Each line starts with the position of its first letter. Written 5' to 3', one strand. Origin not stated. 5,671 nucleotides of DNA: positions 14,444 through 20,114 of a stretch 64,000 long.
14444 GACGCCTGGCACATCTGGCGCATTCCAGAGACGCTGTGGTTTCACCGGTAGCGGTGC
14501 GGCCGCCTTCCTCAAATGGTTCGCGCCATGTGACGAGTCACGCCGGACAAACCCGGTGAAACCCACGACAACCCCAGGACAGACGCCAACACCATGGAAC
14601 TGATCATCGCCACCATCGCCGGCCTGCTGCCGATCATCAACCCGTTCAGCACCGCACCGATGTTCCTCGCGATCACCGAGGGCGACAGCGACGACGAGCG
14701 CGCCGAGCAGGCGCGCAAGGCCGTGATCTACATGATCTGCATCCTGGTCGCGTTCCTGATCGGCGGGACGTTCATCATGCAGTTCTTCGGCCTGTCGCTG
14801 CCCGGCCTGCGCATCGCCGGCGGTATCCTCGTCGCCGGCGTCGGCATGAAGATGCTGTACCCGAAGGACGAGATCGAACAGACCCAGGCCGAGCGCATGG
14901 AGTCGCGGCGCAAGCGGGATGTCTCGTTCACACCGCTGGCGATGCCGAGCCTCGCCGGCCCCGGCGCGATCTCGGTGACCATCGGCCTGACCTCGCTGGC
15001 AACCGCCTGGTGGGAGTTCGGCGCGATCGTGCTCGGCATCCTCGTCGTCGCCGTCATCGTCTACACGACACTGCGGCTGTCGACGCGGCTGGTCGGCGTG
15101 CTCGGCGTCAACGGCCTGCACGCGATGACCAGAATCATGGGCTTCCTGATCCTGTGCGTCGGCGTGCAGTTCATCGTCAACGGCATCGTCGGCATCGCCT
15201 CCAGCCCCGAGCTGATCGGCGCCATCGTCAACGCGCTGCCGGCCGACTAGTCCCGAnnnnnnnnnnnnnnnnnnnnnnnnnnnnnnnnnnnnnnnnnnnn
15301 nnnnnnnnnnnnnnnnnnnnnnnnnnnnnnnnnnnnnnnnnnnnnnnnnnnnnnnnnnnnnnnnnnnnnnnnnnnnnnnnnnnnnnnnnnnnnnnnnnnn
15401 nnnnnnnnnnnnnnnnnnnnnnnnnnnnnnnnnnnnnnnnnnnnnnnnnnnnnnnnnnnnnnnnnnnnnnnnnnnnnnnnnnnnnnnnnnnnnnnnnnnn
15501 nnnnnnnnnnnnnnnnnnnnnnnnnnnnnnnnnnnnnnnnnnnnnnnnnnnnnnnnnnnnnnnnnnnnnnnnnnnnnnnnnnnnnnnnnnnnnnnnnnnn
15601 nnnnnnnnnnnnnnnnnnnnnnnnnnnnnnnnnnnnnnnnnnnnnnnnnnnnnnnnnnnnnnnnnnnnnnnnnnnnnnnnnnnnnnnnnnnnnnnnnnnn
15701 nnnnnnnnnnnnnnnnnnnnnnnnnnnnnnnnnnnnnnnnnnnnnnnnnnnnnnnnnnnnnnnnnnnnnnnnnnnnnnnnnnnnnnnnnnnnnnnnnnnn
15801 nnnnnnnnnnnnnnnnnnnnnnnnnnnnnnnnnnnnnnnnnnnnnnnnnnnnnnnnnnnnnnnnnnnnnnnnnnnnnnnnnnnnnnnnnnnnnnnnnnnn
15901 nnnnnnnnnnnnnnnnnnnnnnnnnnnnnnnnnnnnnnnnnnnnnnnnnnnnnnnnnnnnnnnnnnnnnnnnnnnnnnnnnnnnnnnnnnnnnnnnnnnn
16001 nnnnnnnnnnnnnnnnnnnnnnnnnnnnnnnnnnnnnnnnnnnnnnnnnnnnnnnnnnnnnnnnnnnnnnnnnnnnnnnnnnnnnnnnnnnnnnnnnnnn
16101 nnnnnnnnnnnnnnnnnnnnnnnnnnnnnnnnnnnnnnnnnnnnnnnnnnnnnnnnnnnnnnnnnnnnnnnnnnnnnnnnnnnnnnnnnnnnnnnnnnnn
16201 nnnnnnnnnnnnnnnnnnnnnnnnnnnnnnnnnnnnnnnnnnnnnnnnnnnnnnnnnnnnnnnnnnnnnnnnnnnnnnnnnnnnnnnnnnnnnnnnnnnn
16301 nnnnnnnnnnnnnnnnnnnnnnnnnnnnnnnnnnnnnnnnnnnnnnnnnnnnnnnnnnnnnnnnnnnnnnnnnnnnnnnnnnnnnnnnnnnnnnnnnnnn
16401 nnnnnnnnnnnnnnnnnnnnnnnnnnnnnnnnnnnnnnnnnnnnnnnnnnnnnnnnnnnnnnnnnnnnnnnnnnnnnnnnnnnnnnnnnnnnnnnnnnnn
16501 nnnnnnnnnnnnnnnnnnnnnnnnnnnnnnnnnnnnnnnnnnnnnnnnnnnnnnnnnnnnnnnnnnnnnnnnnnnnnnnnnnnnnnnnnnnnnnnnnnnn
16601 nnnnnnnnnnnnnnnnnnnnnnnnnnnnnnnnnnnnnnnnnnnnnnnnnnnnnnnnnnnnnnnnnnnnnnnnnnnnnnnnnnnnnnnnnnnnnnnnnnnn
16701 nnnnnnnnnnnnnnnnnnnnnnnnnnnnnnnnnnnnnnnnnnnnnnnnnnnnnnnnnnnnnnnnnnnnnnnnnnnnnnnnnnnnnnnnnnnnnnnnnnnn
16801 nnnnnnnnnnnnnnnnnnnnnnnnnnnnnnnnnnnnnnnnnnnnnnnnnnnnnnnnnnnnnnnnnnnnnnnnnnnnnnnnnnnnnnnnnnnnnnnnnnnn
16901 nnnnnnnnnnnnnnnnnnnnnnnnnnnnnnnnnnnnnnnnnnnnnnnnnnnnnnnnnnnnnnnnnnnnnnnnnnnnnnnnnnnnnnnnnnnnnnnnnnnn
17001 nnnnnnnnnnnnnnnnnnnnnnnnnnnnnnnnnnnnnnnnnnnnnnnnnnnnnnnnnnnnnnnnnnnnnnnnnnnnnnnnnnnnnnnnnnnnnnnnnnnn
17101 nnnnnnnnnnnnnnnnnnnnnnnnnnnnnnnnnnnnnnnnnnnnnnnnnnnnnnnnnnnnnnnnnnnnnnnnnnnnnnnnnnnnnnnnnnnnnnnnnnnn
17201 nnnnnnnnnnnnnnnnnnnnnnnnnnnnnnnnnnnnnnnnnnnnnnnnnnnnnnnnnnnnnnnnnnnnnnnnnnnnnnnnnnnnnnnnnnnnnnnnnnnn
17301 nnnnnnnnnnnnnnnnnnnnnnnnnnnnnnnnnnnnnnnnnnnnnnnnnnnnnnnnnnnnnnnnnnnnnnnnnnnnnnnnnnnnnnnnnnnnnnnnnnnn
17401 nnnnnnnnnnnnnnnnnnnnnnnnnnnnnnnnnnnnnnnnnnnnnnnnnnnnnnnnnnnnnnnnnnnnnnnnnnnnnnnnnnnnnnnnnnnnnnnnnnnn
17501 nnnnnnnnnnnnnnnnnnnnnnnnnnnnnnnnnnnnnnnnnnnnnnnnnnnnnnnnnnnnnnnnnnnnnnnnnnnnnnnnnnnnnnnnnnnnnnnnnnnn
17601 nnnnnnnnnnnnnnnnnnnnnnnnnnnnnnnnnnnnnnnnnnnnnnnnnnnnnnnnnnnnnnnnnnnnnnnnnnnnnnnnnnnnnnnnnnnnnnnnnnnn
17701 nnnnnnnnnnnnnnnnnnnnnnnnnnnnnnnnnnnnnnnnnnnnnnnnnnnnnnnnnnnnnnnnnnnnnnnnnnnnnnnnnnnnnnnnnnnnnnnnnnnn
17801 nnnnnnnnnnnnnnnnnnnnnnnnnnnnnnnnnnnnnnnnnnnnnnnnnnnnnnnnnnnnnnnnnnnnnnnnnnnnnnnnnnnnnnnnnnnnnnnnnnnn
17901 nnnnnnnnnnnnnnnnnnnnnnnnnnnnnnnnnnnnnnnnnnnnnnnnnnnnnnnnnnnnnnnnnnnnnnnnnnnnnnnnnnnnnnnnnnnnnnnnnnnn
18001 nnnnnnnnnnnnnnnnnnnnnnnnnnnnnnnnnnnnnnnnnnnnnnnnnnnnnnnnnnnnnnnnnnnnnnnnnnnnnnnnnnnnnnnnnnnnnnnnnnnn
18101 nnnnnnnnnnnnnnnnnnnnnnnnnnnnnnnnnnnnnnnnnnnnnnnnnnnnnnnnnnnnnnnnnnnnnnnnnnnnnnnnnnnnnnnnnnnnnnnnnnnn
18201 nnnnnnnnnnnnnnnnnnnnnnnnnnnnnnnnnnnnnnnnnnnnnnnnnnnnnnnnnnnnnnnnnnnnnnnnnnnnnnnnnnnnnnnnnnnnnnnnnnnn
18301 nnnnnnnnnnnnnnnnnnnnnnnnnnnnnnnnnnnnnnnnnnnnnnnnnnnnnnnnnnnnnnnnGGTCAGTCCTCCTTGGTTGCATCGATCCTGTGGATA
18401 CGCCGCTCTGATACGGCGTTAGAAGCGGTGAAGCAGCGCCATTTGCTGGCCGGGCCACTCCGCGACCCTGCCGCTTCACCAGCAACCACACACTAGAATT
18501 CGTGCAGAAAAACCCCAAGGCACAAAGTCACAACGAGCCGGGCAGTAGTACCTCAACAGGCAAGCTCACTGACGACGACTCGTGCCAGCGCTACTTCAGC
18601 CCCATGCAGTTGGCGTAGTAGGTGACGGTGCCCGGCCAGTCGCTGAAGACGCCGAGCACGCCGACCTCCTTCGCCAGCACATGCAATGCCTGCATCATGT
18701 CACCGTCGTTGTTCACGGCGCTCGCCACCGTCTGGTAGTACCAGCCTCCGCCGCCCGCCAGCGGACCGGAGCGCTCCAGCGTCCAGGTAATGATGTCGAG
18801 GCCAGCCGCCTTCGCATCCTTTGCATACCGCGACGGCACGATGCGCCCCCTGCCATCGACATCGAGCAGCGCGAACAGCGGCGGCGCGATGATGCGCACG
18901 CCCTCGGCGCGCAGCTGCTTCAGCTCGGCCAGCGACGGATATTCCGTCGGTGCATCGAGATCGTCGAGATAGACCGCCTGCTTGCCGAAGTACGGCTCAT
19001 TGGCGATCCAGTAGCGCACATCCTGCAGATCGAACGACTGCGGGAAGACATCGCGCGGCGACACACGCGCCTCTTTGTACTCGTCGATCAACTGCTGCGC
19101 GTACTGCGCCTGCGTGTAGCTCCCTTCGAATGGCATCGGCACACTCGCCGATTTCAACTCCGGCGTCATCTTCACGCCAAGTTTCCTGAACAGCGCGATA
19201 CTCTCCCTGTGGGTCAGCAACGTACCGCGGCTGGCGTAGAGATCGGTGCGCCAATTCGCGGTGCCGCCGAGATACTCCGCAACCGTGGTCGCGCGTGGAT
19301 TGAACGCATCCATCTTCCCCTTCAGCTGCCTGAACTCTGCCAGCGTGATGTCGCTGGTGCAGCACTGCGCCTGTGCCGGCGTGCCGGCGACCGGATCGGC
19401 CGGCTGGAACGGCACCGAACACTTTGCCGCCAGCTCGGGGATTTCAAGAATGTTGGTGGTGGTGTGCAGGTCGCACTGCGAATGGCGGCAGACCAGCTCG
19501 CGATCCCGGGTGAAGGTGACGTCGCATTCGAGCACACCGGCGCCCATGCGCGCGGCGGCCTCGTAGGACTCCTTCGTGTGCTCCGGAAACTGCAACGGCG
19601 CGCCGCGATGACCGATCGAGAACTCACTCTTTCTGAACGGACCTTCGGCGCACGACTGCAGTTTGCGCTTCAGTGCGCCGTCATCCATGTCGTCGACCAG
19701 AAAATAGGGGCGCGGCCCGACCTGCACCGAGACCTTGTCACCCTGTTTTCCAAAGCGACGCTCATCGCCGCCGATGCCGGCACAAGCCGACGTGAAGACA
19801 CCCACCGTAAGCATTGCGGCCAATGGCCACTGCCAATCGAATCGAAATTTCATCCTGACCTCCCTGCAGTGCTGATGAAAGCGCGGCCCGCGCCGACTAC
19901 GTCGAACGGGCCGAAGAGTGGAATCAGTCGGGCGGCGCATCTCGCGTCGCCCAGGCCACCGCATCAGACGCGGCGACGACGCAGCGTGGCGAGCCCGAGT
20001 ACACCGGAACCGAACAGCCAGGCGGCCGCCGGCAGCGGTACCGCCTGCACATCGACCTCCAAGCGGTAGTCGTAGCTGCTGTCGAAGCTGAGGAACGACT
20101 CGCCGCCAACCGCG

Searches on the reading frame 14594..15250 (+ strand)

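Call 84: search_protein_families(library=pfam, proteins=[window:14594-15250:+], max_evalue=0.001)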
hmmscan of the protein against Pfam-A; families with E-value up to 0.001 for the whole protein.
window:14594-15250:+ (218 aa): 1 family
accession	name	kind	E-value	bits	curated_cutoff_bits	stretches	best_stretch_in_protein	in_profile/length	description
PF01914.23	MarC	-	2.2e-54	184.4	23.9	1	2-201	2-202/203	MarC family integral membrane protein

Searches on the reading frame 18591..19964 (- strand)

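Call 84: search_protein_families(library=pfam, proteins=[window:18591-19964:-], max_evalue=0.001)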
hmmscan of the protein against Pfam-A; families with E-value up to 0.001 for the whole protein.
window:18591-19964:- (457 aa): 1 family
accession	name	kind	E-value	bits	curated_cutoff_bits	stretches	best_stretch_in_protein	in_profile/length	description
PF03009.23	GDPD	-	1.9e-19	71.2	23.6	1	119-446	1-244/244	Glycerophosphoryl diester phosphodiesterase family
